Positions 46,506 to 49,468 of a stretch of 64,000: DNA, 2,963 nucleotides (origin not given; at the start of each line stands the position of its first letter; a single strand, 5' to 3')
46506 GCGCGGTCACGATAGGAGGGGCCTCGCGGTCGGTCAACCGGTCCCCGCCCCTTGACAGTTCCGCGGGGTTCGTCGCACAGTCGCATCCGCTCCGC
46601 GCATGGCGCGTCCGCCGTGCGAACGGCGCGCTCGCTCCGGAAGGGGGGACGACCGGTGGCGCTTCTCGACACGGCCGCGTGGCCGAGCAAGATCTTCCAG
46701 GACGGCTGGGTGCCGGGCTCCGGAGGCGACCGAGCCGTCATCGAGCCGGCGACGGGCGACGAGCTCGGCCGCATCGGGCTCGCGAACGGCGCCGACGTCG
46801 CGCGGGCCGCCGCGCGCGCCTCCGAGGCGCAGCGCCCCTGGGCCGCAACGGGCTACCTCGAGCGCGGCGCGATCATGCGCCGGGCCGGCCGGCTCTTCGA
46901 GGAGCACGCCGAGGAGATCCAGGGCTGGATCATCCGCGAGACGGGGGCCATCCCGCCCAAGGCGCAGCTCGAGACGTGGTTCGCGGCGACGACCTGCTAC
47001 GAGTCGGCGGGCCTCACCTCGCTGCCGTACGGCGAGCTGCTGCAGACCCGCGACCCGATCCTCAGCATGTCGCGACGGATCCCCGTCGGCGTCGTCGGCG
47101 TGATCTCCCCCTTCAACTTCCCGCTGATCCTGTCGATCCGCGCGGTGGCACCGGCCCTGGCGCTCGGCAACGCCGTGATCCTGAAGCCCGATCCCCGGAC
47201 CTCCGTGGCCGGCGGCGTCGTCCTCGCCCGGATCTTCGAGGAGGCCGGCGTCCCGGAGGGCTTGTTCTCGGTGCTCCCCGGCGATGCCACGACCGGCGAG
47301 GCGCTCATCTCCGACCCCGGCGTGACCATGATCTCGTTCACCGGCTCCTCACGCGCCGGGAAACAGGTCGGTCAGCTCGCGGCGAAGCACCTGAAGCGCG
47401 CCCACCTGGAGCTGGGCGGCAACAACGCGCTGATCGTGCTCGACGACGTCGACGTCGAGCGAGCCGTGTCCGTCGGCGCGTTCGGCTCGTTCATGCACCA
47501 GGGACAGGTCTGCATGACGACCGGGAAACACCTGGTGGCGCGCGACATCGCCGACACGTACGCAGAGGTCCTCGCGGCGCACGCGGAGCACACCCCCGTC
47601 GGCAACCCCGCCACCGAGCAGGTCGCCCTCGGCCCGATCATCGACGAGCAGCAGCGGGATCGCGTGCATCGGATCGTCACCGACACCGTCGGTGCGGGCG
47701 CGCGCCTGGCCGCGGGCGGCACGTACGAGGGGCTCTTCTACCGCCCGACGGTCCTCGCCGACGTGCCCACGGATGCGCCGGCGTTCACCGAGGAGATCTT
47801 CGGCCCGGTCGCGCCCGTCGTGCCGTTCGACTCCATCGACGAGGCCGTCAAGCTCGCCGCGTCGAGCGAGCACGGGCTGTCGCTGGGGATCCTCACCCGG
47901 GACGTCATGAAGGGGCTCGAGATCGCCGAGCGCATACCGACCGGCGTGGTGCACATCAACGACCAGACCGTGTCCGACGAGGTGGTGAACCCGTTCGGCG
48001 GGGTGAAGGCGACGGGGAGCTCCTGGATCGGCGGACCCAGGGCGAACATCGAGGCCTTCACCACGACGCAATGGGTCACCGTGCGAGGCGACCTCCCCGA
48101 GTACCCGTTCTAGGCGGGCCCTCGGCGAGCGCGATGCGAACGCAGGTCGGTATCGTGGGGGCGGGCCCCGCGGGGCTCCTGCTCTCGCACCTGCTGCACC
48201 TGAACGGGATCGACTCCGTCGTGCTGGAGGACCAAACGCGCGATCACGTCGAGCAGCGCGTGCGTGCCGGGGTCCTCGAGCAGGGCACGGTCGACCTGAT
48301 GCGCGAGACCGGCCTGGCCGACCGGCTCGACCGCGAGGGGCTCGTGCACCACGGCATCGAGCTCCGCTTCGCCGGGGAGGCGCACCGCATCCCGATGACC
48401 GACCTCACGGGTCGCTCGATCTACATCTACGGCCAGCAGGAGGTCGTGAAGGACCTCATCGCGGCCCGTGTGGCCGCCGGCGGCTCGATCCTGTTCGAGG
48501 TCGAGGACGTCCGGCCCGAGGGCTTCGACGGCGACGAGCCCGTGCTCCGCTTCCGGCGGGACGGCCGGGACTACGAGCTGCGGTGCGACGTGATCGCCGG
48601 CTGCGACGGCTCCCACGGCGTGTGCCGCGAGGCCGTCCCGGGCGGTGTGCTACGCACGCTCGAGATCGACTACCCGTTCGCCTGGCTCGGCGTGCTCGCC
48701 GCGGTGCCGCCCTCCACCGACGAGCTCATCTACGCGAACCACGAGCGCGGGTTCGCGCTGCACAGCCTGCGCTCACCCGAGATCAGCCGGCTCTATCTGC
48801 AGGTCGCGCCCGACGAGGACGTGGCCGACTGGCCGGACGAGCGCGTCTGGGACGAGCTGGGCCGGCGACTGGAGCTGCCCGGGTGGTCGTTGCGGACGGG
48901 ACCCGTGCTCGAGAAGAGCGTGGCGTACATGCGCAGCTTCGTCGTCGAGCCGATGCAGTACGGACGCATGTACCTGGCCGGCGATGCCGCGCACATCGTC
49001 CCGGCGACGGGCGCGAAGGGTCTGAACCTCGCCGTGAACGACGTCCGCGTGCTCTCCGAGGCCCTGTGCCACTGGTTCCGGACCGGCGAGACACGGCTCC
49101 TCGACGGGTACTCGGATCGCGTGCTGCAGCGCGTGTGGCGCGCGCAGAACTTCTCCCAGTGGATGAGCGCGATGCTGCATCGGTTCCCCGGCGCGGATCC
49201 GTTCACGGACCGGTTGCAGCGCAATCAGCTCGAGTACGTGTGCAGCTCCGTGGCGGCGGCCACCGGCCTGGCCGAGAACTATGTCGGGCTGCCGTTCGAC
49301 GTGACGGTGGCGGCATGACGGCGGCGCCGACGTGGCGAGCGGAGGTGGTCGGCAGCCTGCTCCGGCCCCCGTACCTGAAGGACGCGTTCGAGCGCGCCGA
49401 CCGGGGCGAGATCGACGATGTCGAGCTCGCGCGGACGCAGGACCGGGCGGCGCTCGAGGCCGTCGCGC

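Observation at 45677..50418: MetE-like Zn-methyltransferase embedded in and coupled to a pobR/ALDH/pobA aromatic-catabolism operon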

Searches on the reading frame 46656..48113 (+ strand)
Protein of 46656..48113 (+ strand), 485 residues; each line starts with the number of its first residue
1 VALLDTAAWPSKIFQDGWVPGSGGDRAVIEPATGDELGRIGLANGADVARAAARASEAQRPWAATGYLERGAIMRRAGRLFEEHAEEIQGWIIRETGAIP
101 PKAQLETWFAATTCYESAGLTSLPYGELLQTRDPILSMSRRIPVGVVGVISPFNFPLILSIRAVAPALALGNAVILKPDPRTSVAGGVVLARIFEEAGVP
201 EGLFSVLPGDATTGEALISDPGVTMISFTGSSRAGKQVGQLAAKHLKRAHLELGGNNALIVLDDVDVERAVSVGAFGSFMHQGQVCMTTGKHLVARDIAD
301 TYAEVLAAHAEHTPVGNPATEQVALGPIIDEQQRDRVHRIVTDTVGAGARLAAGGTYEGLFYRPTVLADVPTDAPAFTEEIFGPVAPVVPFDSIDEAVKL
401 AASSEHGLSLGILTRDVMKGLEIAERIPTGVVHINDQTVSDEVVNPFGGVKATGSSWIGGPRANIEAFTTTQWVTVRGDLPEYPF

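Call 4: search_protein_families(library=pfam, proteins=[window:46656-48113:+])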
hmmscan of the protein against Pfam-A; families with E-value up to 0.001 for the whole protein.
window:46656-48113:+ (485 aa): 1 family
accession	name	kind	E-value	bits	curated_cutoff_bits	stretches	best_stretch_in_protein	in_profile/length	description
PF00171.27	Aldedh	-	4.9e-140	467.6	23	1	18-474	1-461/461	Aldehyde dehydrogenase family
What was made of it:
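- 46656..48113 (+): Aromatic-type aldehyde dehydrogenase, first gene of the ALDH-pobA-MetE-like operon; 20 nt separate it from pobA. Aldedh scores 468 bits (call 4).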

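Call 5: search_protein_families(library=ncbifam, proteins=[window:46656-48113:+])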
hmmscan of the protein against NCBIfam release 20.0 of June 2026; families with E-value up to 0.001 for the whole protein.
window:46656-48113:+ (485 aa): 44 families (the best 25 are shown)
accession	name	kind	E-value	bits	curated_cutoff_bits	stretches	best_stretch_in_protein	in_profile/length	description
NF006916.0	PRK09407.1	equivalog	8.9e-96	321.5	521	1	23-475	33-491/526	succinic semialdehyde dehydrogenase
NF009725.0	PRK13252.1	equivalog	2.8e-94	316.3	593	1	26-476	24-479/488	betaine-aldehyde dehydrogenase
TIGR01804.1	BADH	equivalog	4.2e-94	315.6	668.6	1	25-454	14-450/467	betaine-aldehyde dehydrogenase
TIGR01780.1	SSADH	subfamily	6.7e-91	305.4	646.35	1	28-469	1-445/448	succinate-semialdehyde dehydrogenase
NF010000.0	PRK13473.1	subfamily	2.6e-90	303.3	615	1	17-454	10-451/475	aminobutyraldehyde dehydrogenase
NF040648.1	lactal_redase_Meth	equivalog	3.3e-89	300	650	1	25-457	12-444/463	lactaldehyde dehydrogenase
NF045736.1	PaDhStyDRhodo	equivalog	1.7e-88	297.3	800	1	14-476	6-477/479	phenylacetaldehyde dehydrogenase StyD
NF042993.1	AlphKGSA_gudD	equivalog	2.3e-86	290.5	770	1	22-476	17-480/481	alpha-ketoglutaric semialdehyde dehydrogenase GucD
TIGR02299.1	HpaE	equivalog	5.5e-84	282.5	638.35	1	25-477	17-477/488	5-carboxymethyl-2-hydroxymuconate semialdehyde dehydrogenase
NF045735.1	PaDhStyDPseudo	equivalog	2.1e-81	274.1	850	1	22-475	16-480/483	phenylacetaldehyde dehydrogenase StyD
NF052305.1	DioxValDhHalo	equivalog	1.6e-80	271.3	750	1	18-472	13-477/483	2,5-dioxovalerate dehydrogenase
NF007497.0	PRK10090.1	equivalog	7.2e-80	269.1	500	1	26-439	24-442/480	aldehyde dehydrogenase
TIGR04284.1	aldehy_Rv0768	hypoth_equivalog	3.8e-79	266.9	775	1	16-455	6-458/480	aldehyde dehydrogenase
TIGR03216.1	OH_muco_semi_DH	equivalog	2.3e-78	263.9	693.25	1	27-476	17-479/481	2-hydroxymuconic semialdehyde dehydrogenase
NF008415.0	PRK11241.1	equivalog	1.4e-76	258.1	828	1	13-468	13-472/482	NADP-dependent succinate-semialdehyde dehydrogenase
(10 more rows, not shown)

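Call 38: search_solved_structures(query=window:46656-48113:+, max_evalue=1e-60)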
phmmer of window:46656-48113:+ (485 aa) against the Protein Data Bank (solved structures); distinct sequences matched with E-value up to 1e-60: 107 (the best 60 are shown).
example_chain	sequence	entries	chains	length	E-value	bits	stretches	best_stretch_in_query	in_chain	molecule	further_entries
9jw2_A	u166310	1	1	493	1.4e-102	347.1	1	17-485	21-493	4-hydroxybenzaldehyde dehydrogenase (NADP(+))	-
9jvs_A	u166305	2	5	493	1.1e-100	340.8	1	17-485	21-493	4-hydroxybenzaldehyde dehydrogenase (NADP(+))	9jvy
9jv6_A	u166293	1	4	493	1.2e-99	337.4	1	17-485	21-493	4-hydroxybenzaldehyde dehydrogenase (NADP(+))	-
9jem_A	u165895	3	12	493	1.8e-99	336.8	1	17-485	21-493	4-hydroxybenzaldehyde dehydrogenase (NADP(+))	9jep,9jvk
9jvl_A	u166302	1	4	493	9.9e-99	334.4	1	17-485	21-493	4-hydroxybenzaldehyde dehydrogenase (NADP(+))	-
8zcx_A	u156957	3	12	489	2.8e-95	323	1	18-485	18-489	Aldehyde dehydrogenase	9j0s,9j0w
3r64_A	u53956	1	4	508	3.8e-95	322.6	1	17-477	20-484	NAD dependent benzaldehyde dehydrogenase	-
4dng_A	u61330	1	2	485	7.6e-92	311.7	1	16-485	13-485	Uncharacterized aldehyde dehydrogenase AldY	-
9ihb_A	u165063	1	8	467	9.1e-84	285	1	29-482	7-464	Vanillin dehydrogenase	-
6qhn_A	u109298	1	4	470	2.2e-82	280.5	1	32-480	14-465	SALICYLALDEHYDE DEHYDROGENASE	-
3b4w_A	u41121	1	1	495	4.5e-80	272.9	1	5-472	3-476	Aldehyde dehydrogenase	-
4h73_A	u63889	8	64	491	1.9e-79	270.8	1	20-477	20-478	Aldehyde dehydrogenase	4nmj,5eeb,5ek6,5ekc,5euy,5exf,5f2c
4jz6_A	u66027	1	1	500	4.9e-76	259.5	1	16-485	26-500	Salicylaldehyde dehydrogenase NahF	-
1a4s_A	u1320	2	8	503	9.5e-73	248.7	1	26-476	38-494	BETAINE ALDEHYDE DEHYDROGENASE | PROTEIN (ALDEHYDE DEHYDROGENASE)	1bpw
8of1_A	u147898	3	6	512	1.6e-72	247.9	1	13-462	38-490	Succinate-semialdehyde dehydrogenase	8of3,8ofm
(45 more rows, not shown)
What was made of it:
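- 46656..48113 (+): The best PDB relatives are 4-hydroxybenzaldehyde DH 9jw2 (347 bits), benzaldehyde DH 3r64 and vanillin DH 9ihb (call 38).
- Checked: Its best solved relative is 4-hydroxybenzaldehyde dehydrogenase 9jw2, 347 bits (calls 4, 38).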

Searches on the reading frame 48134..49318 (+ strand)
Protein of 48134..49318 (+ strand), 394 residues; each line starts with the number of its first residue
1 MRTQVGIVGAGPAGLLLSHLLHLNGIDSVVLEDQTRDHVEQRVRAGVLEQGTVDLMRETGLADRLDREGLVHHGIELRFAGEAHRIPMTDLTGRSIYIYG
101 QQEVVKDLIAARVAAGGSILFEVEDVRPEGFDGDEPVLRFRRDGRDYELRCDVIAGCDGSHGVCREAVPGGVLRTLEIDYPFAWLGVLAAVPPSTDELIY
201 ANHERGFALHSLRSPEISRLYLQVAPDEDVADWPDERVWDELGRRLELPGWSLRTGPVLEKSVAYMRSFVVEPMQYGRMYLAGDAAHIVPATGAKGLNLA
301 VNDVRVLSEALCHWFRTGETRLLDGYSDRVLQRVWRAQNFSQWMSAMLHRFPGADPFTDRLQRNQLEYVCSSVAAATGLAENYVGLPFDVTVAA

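Call 4: search_protein_families(library=pfam, proteins=[window:48134-49318:+])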
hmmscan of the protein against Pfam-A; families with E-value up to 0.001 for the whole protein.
window:48134-49318:+ (394 aa): 2 families
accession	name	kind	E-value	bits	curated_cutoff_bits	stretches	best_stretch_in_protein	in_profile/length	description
PF01494.25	FAD_binding_3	-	4.5e-81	273.2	22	1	2-340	1-348/349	FAD binding domain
PF13450.12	NAD_binding_8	-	0.00074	20.2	21.9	0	7-35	1-29/68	NAD(P)-binding Rossmann-like domain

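Call 5: search_protein_families(library=ncbifam, proteins=[window:48134-49318:+])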
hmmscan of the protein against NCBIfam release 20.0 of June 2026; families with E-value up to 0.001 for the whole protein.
window:48134-49318:+ (394 aa): 42 families (the best 25 are shown)
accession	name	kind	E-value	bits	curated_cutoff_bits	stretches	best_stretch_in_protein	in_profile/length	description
NF006091.0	PRK08243.1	subfamily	1.5e-179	596.8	351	1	1-389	1-391/393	4-hydroxybenzoate 3-monooxygenase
TIGR02360.1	pbenz_hydroxyl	equivalog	8.4e-159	528.6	538.7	1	1-388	1-390/390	4-hydroxybenzoate 3-monooxygenase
NF033145.1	rif_monoox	equivalog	1.5e-19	70.2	800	1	5-311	3-303/472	rifampin monooxygenase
NF004829.0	PRK06183.1-3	subfamily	3.7e-18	65.6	390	1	2-328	8-340/520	bifunctional 3-(3-hydroxy-phenyl)propionate/3-hydroxycinnamic acid hydroxylase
NF004780.0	PRK06126.1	subfamily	4.3e-18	64.9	445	2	2-70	8-74/552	hypothetical protein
NF005303.0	PRK06834.1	subfamily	7.4e-18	64.4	625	2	4-167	5-161/488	hypothetical protein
NF004831.0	PRK06183.1-5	equivalog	7.4e-18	64.3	546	1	2-335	8-340/568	bifunctional 3-(3-hydroxy-phenyl)propionate/3-hydroxycinnamic acid hydroxylase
NF006002.0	PRK08132.1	subfamily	1.3e-16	60.1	416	1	2-328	25-353/552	FAD-dependent oxidoreductase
NF046068.1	AkvoneHdxseDnrF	equivalog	7.7e-15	54.7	650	1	7-327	3-339/439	aklavinone 12-hydroxylase DnrF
NF004834.1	PRK06185.1-3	subfamily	2.5e-14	52.9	500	1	2-183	7-188/420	FAD-dependent oxidoreductase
NF005612.0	PRK07364.1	equivalog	5.2e-14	51.6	487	2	3-167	19-186/415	FAD-dependent hydroxylase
NF006092.0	PRK08244.1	equivalog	1.8e-13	50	644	2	1-166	1-163/494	monooxygenase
NF000343.1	rif_mono_Iri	exception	3.5e-13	49.4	950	2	4-165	3-158/479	rifampin monooxygenase Iri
NF004832.0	PRK06184.1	subfamily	5.1e-13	48.6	476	1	266-328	273-335/506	hypothetical protein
NF004833.1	PRK06185.1-1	subfamily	6.7e-13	48.1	488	1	2-168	2-172/403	FAD-dependent oxidoreductase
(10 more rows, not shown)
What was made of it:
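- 48134..49318 (+): pobA, 4-hydroxybenzoate 3-monooxygenase; its TGA stop overlaps the MetE-like ATG (ATGA). NF006091 scores 597 bits against a 351 cutoff; TIGR02360 scores 529 bits (call 5).
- Checked: pobA: 48134-49318 (+), NF006091 597 bits, above the 351 cutoff (call 5).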
